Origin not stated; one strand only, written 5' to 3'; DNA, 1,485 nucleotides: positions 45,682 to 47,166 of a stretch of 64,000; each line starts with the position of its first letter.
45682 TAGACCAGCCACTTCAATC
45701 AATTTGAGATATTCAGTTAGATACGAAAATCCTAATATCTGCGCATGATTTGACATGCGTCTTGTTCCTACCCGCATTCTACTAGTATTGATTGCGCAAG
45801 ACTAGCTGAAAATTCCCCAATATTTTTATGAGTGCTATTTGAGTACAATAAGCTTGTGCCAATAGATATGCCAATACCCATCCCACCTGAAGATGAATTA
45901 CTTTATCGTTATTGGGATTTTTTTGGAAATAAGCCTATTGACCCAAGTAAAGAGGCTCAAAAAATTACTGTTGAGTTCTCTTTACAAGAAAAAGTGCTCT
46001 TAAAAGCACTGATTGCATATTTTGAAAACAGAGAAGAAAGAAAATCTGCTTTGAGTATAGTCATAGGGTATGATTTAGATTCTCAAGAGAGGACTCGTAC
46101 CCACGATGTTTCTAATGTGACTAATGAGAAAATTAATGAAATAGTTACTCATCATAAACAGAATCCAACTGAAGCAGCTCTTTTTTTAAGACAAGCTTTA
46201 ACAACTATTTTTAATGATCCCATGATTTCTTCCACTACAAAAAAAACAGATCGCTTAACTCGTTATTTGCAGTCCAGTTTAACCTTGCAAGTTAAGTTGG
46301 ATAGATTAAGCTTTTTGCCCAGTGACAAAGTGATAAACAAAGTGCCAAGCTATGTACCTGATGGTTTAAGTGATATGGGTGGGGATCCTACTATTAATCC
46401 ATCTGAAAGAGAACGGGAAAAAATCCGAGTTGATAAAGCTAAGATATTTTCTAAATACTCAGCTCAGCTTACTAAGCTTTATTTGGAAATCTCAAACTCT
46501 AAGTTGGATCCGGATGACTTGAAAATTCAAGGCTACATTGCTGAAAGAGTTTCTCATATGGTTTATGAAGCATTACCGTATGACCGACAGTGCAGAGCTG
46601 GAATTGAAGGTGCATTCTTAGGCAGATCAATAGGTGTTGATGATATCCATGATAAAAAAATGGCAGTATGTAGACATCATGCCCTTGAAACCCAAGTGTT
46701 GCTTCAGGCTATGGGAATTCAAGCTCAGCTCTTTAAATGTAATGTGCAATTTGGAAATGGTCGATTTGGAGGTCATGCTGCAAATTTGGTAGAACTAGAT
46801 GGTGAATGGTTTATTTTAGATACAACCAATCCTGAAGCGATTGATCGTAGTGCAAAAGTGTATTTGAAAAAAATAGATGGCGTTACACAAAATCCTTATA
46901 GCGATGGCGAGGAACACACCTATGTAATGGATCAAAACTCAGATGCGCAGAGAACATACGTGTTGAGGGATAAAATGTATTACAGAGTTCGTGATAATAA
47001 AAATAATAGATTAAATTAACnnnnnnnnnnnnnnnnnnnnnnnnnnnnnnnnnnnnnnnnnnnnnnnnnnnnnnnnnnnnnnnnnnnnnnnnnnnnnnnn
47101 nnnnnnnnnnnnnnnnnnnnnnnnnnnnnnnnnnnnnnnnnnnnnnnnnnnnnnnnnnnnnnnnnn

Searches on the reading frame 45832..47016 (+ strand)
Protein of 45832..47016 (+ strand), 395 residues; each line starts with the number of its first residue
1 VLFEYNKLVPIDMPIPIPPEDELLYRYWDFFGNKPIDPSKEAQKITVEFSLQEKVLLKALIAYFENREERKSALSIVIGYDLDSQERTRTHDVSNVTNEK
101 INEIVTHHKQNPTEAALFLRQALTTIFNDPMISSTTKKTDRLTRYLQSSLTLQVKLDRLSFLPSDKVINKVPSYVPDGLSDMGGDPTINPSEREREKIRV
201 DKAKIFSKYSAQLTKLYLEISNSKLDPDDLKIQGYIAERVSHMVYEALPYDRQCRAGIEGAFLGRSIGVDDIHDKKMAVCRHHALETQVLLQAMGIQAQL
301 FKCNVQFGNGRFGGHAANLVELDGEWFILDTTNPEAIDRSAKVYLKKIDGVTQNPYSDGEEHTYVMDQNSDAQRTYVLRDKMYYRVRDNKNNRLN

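Call 21: search_protein_families(library=pfam, proteins=[window:45832-47016:+], max_evalue=0.01)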
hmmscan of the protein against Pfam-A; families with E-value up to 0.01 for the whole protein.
window:45832-47016:+ (395 aa): 1 family
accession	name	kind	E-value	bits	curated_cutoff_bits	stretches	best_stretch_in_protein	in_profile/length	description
PF04473.18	DUF553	-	2e-07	31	20.5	1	238-334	20-116/140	Transglutaminase-like domain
